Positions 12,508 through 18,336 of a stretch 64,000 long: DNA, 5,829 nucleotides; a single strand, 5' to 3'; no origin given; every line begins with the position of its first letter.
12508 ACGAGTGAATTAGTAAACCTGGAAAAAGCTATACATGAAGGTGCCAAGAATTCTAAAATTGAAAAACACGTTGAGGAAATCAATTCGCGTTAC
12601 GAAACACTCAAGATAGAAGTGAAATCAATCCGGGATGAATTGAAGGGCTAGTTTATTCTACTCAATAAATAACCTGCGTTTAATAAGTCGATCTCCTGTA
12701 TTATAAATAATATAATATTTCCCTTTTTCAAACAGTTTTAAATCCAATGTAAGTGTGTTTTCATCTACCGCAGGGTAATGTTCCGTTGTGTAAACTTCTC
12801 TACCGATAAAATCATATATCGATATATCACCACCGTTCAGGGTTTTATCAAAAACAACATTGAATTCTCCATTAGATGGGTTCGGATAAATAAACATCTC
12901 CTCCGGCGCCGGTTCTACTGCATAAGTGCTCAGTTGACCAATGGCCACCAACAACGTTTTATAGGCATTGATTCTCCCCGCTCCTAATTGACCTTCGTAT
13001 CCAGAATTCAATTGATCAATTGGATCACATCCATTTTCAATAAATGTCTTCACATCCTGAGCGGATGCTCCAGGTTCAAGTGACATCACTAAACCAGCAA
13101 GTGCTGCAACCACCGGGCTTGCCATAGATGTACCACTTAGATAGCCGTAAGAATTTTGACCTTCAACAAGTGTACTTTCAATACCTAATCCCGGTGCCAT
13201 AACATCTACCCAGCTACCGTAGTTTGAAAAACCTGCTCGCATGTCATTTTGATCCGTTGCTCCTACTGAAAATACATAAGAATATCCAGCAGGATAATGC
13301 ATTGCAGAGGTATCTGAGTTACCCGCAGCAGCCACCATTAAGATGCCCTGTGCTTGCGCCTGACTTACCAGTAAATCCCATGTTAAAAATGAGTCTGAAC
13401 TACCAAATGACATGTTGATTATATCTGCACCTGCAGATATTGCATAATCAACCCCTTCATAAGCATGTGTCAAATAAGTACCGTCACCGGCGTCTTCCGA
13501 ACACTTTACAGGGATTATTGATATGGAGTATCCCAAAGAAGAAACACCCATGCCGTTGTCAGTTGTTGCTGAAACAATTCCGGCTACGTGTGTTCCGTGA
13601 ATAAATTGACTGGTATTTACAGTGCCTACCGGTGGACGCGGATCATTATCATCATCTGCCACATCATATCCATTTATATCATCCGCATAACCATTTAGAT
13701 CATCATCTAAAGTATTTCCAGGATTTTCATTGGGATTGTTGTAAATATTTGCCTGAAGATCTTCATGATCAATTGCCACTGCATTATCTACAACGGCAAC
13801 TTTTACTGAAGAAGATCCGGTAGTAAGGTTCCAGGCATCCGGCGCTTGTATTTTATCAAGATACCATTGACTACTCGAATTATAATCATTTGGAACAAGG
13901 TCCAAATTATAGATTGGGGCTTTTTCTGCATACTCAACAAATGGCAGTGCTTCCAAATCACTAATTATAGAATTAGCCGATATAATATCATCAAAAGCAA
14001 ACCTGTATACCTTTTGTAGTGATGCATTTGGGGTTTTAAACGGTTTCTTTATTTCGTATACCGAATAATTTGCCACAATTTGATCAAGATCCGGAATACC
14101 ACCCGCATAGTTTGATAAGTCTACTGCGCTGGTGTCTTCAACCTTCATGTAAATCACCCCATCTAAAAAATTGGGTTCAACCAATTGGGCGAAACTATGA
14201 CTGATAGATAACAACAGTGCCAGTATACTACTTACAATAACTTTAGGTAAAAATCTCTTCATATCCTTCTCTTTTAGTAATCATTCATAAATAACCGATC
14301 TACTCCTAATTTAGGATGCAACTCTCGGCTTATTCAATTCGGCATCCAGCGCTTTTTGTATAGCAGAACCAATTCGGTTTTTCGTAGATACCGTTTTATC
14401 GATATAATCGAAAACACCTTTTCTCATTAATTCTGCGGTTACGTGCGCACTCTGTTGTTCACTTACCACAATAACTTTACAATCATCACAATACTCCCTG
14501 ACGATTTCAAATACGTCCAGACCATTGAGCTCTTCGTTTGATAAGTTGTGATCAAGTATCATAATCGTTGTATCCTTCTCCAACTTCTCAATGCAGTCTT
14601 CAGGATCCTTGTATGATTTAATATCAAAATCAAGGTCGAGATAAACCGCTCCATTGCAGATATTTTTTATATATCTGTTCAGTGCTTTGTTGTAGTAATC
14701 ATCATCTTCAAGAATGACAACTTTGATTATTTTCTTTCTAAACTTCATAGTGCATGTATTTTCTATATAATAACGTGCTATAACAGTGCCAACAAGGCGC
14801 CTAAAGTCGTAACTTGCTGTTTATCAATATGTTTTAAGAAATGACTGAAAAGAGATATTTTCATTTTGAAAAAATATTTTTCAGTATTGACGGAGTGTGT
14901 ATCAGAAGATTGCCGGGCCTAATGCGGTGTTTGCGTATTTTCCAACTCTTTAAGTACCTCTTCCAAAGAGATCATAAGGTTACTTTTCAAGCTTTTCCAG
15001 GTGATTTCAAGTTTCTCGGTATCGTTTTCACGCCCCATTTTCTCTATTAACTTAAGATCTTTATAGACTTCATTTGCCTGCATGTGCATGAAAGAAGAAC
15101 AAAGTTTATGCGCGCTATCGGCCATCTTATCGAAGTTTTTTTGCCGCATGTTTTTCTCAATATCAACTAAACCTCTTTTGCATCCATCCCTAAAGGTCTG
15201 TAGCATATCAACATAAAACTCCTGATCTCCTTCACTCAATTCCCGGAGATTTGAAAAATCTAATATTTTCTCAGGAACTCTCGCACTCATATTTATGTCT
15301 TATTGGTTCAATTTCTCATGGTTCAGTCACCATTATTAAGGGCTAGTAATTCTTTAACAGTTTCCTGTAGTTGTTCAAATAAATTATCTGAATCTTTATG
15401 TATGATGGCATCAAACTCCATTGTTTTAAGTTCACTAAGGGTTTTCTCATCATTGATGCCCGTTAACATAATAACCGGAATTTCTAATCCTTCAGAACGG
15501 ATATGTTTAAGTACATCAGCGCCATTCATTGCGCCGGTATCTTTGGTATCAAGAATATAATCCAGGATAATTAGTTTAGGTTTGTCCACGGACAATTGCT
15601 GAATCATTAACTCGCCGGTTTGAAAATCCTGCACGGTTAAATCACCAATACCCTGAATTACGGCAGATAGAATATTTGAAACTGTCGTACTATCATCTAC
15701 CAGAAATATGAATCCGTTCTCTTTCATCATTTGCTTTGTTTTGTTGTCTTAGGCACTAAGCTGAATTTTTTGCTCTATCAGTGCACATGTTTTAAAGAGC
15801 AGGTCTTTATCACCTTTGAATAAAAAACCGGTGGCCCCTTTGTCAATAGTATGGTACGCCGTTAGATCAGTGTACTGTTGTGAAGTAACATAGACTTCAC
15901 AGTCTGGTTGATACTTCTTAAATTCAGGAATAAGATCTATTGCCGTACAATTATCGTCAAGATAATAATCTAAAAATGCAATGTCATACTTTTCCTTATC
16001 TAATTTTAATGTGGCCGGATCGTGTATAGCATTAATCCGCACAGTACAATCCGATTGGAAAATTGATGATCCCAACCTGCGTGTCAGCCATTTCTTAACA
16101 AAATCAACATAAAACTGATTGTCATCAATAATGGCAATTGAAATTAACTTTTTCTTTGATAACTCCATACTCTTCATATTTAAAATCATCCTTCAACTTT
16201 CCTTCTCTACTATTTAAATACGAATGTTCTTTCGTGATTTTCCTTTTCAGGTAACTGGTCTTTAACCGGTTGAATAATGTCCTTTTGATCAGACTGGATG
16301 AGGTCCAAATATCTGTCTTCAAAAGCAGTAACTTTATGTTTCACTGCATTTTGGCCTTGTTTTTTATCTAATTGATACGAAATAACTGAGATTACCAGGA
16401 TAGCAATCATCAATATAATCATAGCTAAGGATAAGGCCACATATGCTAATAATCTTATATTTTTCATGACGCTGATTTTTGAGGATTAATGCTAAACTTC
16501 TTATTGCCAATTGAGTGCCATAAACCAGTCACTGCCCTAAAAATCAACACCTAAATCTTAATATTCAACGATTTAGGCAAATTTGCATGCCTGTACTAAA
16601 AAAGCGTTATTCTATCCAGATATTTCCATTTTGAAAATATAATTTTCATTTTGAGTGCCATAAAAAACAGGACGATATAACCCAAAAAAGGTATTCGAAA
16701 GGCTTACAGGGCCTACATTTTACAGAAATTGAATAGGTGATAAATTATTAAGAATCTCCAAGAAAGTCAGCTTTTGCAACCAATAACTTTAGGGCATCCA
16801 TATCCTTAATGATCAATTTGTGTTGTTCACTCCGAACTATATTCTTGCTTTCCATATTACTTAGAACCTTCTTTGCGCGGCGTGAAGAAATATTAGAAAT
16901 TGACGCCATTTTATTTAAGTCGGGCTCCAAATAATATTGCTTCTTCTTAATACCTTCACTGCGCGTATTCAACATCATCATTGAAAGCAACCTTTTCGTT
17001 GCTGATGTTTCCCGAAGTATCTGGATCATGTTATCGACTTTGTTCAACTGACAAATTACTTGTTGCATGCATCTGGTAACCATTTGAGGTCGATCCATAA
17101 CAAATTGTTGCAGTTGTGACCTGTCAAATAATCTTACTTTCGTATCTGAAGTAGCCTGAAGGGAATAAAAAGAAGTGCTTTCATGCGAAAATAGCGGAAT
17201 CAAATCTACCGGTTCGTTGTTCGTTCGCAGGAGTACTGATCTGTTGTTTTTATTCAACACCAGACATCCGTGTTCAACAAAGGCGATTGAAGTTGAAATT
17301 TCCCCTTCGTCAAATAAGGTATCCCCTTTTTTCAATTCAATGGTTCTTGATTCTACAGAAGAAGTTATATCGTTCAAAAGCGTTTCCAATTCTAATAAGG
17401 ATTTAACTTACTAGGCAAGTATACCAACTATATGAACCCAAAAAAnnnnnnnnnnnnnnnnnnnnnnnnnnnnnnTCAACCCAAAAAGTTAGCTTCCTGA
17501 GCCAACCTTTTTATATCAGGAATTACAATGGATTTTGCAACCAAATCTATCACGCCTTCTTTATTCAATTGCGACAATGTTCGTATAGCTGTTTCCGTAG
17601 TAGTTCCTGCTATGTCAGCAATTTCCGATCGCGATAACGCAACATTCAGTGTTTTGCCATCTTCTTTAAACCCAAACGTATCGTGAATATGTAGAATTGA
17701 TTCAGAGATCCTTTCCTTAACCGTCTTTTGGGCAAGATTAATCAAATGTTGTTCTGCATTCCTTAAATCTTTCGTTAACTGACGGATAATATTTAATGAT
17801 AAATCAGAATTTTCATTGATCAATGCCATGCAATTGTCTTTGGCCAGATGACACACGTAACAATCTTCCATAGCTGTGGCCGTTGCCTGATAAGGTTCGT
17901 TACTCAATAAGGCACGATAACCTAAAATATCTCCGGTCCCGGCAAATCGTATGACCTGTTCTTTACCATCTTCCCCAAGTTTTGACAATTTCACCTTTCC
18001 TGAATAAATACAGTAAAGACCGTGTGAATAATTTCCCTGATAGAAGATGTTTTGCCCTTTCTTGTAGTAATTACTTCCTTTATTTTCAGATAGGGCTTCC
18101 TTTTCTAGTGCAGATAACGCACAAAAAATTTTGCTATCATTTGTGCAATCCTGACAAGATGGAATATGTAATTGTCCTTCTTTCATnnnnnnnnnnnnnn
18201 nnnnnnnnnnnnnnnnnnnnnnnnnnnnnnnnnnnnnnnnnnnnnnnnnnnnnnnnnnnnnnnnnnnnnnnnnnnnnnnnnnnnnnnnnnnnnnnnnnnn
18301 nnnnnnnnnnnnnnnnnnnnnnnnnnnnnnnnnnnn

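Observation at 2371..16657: Three sigma-54-type promoters, each with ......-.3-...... inverted repeats about 75-130 bp upstream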

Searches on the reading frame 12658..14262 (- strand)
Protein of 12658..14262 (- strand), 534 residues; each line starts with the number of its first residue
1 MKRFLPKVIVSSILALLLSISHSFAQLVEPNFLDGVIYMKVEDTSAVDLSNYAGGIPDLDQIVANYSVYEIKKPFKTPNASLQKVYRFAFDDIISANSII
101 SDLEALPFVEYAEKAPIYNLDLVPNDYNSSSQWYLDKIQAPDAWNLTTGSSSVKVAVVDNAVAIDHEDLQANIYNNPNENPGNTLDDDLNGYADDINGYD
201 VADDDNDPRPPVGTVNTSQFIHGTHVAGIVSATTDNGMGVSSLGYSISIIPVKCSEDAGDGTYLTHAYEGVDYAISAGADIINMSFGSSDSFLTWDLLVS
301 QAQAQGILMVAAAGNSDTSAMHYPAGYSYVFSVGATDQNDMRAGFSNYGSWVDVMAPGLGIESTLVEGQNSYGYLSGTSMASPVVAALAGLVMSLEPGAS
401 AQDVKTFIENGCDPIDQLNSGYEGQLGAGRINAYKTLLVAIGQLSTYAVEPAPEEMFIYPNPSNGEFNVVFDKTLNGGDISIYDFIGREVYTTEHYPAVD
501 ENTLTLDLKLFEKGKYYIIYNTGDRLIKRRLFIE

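Call 11: search_protein_families(library=pfam, proteins=[window:12658-14262:-], max_evalue=0.01)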
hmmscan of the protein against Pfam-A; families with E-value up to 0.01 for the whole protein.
window:12658-14262:- (534 aa): 2 families
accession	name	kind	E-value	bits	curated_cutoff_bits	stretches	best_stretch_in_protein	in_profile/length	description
PF00082.27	Peptidase_S8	-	1.1e-48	166.4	21.8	1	151-411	2-272/288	Subtilase family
PF18962.6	Por_Secre_tail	-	7e-11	42.7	27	1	458-531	1-73/75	Secretion system C-terminal sorting domain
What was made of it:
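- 12658..14262 (-): S8 subtilase with a T9SS C-terminal sorting domain, possibly co-transcribed from P2. Pfam (call 11).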

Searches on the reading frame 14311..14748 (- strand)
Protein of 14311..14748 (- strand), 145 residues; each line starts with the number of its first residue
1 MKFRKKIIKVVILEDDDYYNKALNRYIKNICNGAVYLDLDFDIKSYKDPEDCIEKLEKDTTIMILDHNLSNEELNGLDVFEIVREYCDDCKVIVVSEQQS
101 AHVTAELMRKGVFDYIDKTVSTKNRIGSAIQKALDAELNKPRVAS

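Call 11: search_protein_families(library=pfam, proteins=[window:14311-14748:-], max_evalue=0.01)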
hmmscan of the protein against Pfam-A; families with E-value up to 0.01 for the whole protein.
window:14311-14748:- (145 aa): 2 families
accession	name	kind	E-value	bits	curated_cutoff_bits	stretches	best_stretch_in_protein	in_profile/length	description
PF00072.30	Response_reg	-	5.3e-11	43.1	30.2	1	29-123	16-104/111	Response regulator receiver domain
PF20274.4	cREC_REC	-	5e-06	27.5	27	1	46-102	18-79/88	Cyclic-phosphate processing Receiver domain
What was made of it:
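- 14311..14748 (-): P2 gene: receiver-only protein REC-A, a paralogue of the activator's receiver domain. Pfam Response_reg (call 11).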

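Call 40: search_protein_families(library=ncbifam, proteins=[window:14311-14748:-], max_evalue=0.01)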
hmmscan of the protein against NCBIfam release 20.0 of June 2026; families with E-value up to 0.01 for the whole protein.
window:14311-14748:- (145 aa): 23 families
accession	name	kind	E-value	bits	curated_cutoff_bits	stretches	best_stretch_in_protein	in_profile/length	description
NF051870.1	NAssimRespRegNtrX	equivalog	1.4e-09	37.3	600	1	35-137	20-122/452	nitrogen assimilation response regulator NtrX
NF041946.1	LuxO_transreg_Vib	equivalog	1.9e-07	30.3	800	1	38-137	18-115/463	quorum-sensing sigma-54 dependent transcriptional regulator LuxO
NF049963.1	RespRegFlgRCampy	domain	7.8e-07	28.3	750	1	9-124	2-104/429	fla regulon two-component system response regulator FlgR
NF007750.0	PRK10430.1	equivalog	1.6e-06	27.9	262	1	8-121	2-109/239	two-component system response regulator DcuR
NF007969.0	PRK10693.1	equivalog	3.9e-06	26.1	329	1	9-140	9-130/337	two-component system response regulator RssB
NF040749.1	tetrathio_RR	equivalog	5.5e-06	26.2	290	1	38-135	21-116/191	tetrathionate respiration response regulator TtrR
NF006900.1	PRK09390.1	equivalog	5.8e-06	26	255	1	39-138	27-124/203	response regulator FixJ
NF052445.1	RespRegMctR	equivalog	6.2e-06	25.8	300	1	58-132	46-117/205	two-component system response regulator MctR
TIGR01818.1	ntrC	equivalog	7.9e-06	24.9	558.6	1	38-136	20-116/463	nitrogen regulation protein NR(I)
NF033791.1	ActR_PrrA_rreg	equivalog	1.6e-05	24.9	250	1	10-133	4-116/173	ActR/PrrA/RegA family redox response regulator transcription factor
NF045505.1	RR_RssB_Pseudo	equivalog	1.6e-05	24.2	700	1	7-136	5-124/394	two-component system response regulator RssB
NF052313.1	T9SS_RR_PorX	equivalog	5.6e-05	22.1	300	1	40-136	24-118/513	T9SS response regulator signal transducer PorX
NF011896.0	PRK15369.1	equivalog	0.00017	21.2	242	1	56-133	48-120/211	two component system response regulator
NF001965.0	PRK00742.1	subfamily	0.00018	20.8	293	1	7-134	3-123/357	chemotaxis-specific protein-glutamate methyltransferase CheB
NF011695.0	PRK15115.1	equivalog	0.0003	19.7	763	1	41-136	31-124/445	two-component system response regulator GlrR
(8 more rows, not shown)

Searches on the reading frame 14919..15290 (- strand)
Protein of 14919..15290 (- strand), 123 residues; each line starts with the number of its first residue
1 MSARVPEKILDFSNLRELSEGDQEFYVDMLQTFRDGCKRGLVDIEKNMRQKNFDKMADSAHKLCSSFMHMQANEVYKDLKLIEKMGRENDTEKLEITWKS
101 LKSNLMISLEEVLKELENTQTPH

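Call 11: search_protein_families(library=pfam, proteins=[window:14919-15290:-], max_evalue=0.01)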
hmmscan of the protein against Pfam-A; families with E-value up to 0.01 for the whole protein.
window:14919-15290:- (123 aa): 1 family
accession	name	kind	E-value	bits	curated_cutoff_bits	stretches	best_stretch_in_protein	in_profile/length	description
PF01627.28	Hpt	-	1.1e-05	26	24.6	1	28-116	1-81/84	Hpt domain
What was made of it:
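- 14919..15290 (-): P3 gene 4: stand-alone Hpt protein. Its closest relatives in the loci are the Hpt domains of the hybrid kinases next to the activator. Pfam Hpt (call 11).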

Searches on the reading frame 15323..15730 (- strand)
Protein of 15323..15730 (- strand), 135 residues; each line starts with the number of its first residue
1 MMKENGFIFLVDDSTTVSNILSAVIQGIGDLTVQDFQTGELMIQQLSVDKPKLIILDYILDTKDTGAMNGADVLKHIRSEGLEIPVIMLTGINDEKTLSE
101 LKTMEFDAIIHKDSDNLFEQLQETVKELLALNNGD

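Call 11: search_protein_families(library=pfam, proteins=[window:15323-15730:-], max_evalue=0.01)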
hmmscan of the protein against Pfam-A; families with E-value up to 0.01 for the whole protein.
window:15323-15730:- (135 aa): 1 family
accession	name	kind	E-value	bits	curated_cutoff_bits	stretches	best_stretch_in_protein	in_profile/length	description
PF00072.30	Response_reg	-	3.2e-14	53.5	30.2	1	8-115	1-102/111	Response regulator receiver domain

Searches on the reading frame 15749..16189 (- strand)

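Call 11: search_protein_families(library=pfam, proteins=[window:15749-16189:-], max_evalue=0.01)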
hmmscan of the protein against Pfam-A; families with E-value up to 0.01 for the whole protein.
window:15749-16189:- (146 aa): 1 family
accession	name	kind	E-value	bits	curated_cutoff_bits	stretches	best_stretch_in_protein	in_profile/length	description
PF00072.30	Response_reg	-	7.1e-08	33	30.2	1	18-129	1-104/111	Response regulator receiver domain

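Call 40: search_protein_families(library=ncbifam, proteins=[window:15749-16189:-], max_evalue=0.01)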
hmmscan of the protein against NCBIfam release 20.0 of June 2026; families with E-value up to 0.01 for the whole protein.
window:15749-16189:- (146 aa): 6 families
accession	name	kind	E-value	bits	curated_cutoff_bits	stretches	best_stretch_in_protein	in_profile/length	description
NF047654.1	DiguCycDgcRLepto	equivalog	0.00016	20.7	500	1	18-129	5-109/295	diguanylate cyclase DgcR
NF007750.0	PRK10430.1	equivalog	0.00079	19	262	1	16-126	2-107/239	two-component system response regulator DcuR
NF051870.1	NAssimRespRegNtrX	equivalog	0.0023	16.9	600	1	40-133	17-115/452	nitrogen assimilation response regulator NtrX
NF046049.1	quorum_RR_AgrA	equivalog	0.0031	17.1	400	1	55-131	37-116/238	quorum-sensing response regulator AgrA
TIGR01818.1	ntrC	equivalog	0.0032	16.3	558.6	1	42-125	17-99/463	nitrogen regulation protein NR(I)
NF033791.1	ActR_PrrA_rreg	equivalog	0.0064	16.5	250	1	35-127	13-105/173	ActR/PrrA/RegA family redox response regulator transcription factor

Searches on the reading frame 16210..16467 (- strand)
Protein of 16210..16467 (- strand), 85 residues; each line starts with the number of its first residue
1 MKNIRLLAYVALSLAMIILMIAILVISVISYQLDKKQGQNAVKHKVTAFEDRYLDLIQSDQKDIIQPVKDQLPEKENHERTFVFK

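Call 11: search_protein_families(library=pfam, proteins=[window:16210-16467:-], max_evalue=0.01)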
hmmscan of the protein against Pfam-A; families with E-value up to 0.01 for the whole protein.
window:16210-16467:- (85 aa): 2 families
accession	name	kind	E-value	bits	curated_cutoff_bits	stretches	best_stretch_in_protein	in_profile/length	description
PF11337.13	DUF3139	-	0.0053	17.7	27.3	1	17-85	7-74/83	Protein of unknown function (DUF3139)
PF08496.15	Peptidase_S49_N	-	0.0056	17.2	27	1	7-78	4-75/147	Peptidase family S49 N-terminal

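Call 40: search_protein_families(library=ncbifam, proteins=[window:16210-16467:-], max_evalue=0.01)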
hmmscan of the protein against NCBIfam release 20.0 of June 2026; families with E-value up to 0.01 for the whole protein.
window:16210-16467:- (85 aa): 3 families
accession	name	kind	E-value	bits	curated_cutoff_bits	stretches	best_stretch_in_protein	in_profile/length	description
NF008364.0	PRK11160.1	equivalog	0.0057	15.3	630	1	8-61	156-211/575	heme ABC transporter ATP-binding protein/permease CydC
NF005175.0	PRK06654.1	equivalog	0.0063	16.3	218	1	4-41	31-66/181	flagellar basal body-associated protein FliL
NF040937.1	HerA_Thermprot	equivalog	0.0094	14.4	800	1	32-70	268-306/487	DNA double-strand break repair helicase HerA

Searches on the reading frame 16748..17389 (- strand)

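Call 11: search_protein_families(library=pfam, proteins=[window:16748-17389:-], max_evalue=0.01)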
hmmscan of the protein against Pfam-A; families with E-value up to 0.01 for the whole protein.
window:16748-17389:- (213 aa): 2 families
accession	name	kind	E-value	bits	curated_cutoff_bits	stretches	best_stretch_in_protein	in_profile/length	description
PF00027.35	cNMP_binding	-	1.8e-08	34.7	27.5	1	18-98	3-87/89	Cyclic nucleotide-binding domain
PF13545.12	HTH_Crp_2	-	0.00024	21.4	27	1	152-201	19-68/70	Crp-like helix-turn-helix domain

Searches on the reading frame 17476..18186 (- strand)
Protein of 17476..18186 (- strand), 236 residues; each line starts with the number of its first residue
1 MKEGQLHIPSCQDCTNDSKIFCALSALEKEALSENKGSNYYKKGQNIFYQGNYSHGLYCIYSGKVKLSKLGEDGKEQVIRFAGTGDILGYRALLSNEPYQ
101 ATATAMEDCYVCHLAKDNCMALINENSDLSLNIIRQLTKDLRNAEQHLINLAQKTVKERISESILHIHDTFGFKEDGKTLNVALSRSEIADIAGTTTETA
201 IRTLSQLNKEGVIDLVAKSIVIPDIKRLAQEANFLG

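Call 11: search_protein_families(library=pfam, proteins=[window:17476-18186:-], max_evalue=0.01)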
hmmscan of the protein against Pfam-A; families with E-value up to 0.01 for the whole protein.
window:17476-18186:- (236 aa): 3 families
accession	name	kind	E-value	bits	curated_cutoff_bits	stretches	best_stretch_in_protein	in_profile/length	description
PF00027.35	cNMP_binding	-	3.2e-23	81.9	27.5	1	40-126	3-89/89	Cyclic nucleotide-binding domain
PF13545.12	HTH_Crp_2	-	9.4e-15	54.8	27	1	158-230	1-69/70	Crp-like helix-turn-helix domain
PF00325.26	Crp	-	3e-06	27.3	21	1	183-213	2-32/32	Bacterial regulatory proteins, crp family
